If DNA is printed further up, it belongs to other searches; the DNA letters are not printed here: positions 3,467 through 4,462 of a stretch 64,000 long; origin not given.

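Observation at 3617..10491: Sortase-dependent pilus locus containing one class C and two SrtB-type sortases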

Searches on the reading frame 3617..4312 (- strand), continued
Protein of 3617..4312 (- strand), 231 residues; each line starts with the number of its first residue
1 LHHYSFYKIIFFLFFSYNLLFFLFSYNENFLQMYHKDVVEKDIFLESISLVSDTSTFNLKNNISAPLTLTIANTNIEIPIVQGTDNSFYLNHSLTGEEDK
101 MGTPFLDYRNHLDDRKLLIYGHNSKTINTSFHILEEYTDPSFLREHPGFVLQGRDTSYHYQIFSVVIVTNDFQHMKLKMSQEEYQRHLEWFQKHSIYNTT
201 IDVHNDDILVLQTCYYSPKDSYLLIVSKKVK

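Call 66: find_encoding_contigs(protein=P0146, flank=9000, max_places=2)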
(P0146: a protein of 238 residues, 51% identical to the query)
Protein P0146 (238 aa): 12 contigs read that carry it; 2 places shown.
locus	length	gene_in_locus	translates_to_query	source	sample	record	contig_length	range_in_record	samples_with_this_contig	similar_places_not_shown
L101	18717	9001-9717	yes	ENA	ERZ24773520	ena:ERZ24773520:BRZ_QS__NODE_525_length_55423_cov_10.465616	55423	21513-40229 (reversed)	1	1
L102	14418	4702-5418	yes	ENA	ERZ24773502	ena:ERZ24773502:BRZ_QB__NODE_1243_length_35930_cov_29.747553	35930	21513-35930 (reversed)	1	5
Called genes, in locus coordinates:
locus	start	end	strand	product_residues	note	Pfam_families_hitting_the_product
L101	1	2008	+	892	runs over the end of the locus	PF09586:YfhO, PF00335:Tetraspanin (weak)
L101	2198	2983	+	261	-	-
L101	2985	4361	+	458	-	PF28494:GlyRS_ins_1 (faint), PF00587:tRNA-synt_2b, PF03129:HGTP_anticodon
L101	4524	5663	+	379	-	PF12323:HTH_OrfB_IS605, PF01385:OrfB_IS605, PF07282:Cas12f1-like_TNB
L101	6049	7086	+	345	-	-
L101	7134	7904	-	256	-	PF06342:DUF1057 (weak), PF12146:Hydrolase_4, PF00561:Abhydrolase_1, PF12697:Abhydrolase_6, PF00561:Abhydrolase_1 (weak)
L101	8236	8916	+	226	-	PF00899:ThiF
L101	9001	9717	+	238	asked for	-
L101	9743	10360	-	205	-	PF01726:LexA_DNA_bind, PF00717:Peptidase_S24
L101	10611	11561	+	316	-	PF01699:Na_Ca_ex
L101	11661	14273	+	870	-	PF02739:5_3_exonuc_N, PF01367:5_3_exonuc, PF22619:DNA_polI_exo1, PF00476:DNA_pol_A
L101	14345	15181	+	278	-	PF01149:Fapy_DNA_glyco, PF06831:H2TH, PF06827:zf-FPG_IleRS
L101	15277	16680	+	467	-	PF00224:PK, PF02887:PK_C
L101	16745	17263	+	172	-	-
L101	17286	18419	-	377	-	PF01467:CTP_transf_like (weak), PF05636:HIGH_NTase1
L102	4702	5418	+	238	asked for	-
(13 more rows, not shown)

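Call 79: predict_structure(alignment_id=A4)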
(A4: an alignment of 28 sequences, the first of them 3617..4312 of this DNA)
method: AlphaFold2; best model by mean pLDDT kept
length: 231 residues; sequences in the alignment: 28
mean_pLDDT: 84.2   pTM: 0.74
mean pLDDT of the five models: 84.2, 81.6, 81.6, 81.3, 80.7
residues with pLDDT >= 90: 133; 70-90: 57; 50-70: 16; < 50: 25
segments of 3 or more residues with pLDDT < 50: 27-31, 35-41, 47-56
pLDDT, mean of each block of 10 residues (from residue 1): 85 91 64 45 47 44 77 94 86 85 93 95 87 95 97 94 94 87 96 95 96 92 97 84
secondary structure, 60 per line:
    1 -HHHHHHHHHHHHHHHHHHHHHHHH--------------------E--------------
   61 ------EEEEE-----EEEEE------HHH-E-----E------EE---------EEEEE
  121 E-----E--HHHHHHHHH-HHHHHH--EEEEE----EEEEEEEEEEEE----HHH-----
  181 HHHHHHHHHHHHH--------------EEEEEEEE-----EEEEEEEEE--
elements in order: H2-25 E67-71 E77-81 E116-121 H130-138 H140-145 E148-152 E157-168 H181-193 E208-215 E221-229

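Call 81: fold_search(model_id=the predicted structure, library=pdb)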
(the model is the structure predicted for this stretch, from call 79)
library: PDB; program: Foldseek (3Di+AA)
matches with E <= 10: 318; with E <= 0.001: 126
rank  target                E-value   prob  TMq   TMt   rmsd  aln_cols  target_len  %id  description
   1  5b23_A                1.2e-16  1.00  0.67  0.84   2.0       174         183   29  X-ray Structure of Clostridium Perfringens Sortase B (released 2016-12-28)
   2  5yfk                  3.9e-16  1.00  0.67  0.73   2.0       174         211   28  X-ray structure of a mutant form C232S of Clostridium perfringens sortase B (released 2017-10-18)
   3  4lfd_A                5.8e-16  1.00  0.66  0.70   2.8       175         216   28  Staphylococcus aureus sortase B-substrate complex (released 2014-02-12)
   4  5jcv                  1.1e-15  1.00  0.65  0.84   2.1       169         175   32  Sortase B from Listeria monocytogenes. (released 2016-04-27)
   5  1qwz                  1.4e-15  1.00  0.65  0.64   3.2       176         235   28  Crystal structure of Sortase B from S. aureus complexed with MTSET (released 2004-04-06)
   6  4ux7_A                1.7e-15  1.00  0.65  0.72   2.8       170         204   31  Structure of a Clostridium difficile sortase (released 2015-04-01)
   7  2oqz                  2.2e-15  1.00  0.65  0.69   2.4       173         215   32  The crystal structure of sortase B from B.anthracis in complex with AAEK2 (released 2007-06-19)
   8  1qx6                  3.2e-15  1.00  0.66  0.71   2.9       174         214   28  Crystal structure of Sortase B complexed with E-64 (released 2004-04-06)
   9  2oqw                  3.6e-15  1.00  0.63  0.70   2.6       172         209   30  The crystal structure of sortase B from B.anthracis in complex with AAEK1 (released 2007-06-19)
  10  1rz2                  3.8e-15  1.00  0.65  0.70   2.2       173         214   32  1.6A crystal structure of the protein BA4783/Q81L49 (similar to sortase B) from Bacillus anthracis. (released 2004-07-06)
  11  1ng5_A                5.1e-15  1.00  0.65  0.71   3.0       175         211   28  2.0 A crystal structure of Staphylococcus aureus Sortase B (released 2003-09-23)
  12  1ng5_B                3.1e-14  1.00  0.63  0.71   3.2       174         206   27  2.0 A crystal structure of Staphylococcus aureus Sortase B (released 2003-09-23)
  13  3psq_A                5.3e-14  1.00  0.63  0.77   2.5       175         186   27  Crystal structure of Spy0129, a Streptococcus pyogenes class B sortase involved in pilus biogenesis (released 2011-01-19)
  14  3psq_B                1.5e-13  1.00  0.60  0.75   3.4       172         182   26  Crystal structure of Spy0129, a Streptococcus pyogenes class B sortase involved in pilus biogenesis (released 2011-01-19)
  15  6kyd                  2.4e-13  1.00  0.60  0.74   2.4       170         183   30  Structure of the R217A mutant of Clostridium difficile sortase B (released 2020-02-19)
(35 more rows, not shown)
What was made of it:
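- On Class B sortase (TIGR03064): Class B is still its best family, and its AF2 model matches the 19 class B PDB chains first (E 1e-16 to 2e-11), ahead of classes A, C and E (E 2e-8 or weaker) (call 81).
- The SrtB-2 model also matches Spy0129 and the S. pneumoniae type II pilus SrtB (call 81).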

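Call 86: find_encoding_contigs(protein=P0168, flank=6000, max_places=3)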
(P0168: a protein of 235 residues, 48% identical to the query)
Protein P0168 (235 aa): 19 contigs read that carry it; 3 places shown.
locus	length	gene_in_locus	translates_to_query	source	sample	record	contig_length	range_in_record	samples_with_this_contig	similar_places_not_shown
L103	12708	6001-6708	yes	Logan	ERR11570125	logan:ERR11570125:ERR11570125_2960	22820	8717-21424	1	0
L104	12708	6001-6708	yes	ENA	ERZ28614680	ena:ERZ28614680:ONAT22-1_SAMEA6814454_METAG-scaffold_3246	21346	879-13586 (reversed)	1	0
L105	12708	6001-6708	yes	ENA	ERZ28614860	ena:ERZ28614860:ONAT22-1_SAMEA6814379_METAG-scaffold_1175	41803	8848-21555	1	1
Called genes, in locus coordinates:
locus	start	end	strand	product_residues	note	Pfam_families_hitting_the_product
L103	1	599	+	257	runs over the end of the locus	-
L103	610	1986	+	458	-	PF28494:GlyRS_ins_1 (faint), PF00587:tRNA-synt_2b, PF03129:HGTP_anticodon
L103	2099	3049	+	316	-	-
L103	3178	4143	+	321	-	-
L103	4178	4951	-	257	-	PF06342:DUF1057 (weak), PF12146:Hydrolase_4, PF00561:Abhydrolase_1, PF12697:Abhydrolase_6, PF00561:Abhydrolase_1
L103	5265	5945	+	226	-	PF00899:ThiF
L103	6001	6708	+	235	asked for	-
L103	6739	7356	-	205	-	PF01726:LexA_DNA_bind, PF00717:Peptidase_S24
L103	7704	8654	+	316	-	PF01699:Na_Ca_ex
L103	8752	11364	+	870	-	PF02739:5_3_exonuc_N, PF01367:5_3_exonuc, PF22619:DNA_polI_exo1, PF00476:DNA_pol_A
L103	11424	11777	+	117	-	PF05899:Cupin_3 (faint)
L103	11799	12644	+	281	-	PF01149:Fapy_DNA_glyco, PF06831:H2TH, PF06827:zf-FPG_IleRS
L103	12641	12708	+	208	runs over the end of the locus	-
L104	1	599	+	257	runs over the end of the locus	-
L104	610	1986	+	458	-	PF28494:GlyRS_ins_1 (faint), PF00587:tRNA-synt_2b, PF03129:HGTP_anticodon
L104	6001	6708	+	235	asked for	-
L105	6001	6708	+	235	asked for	-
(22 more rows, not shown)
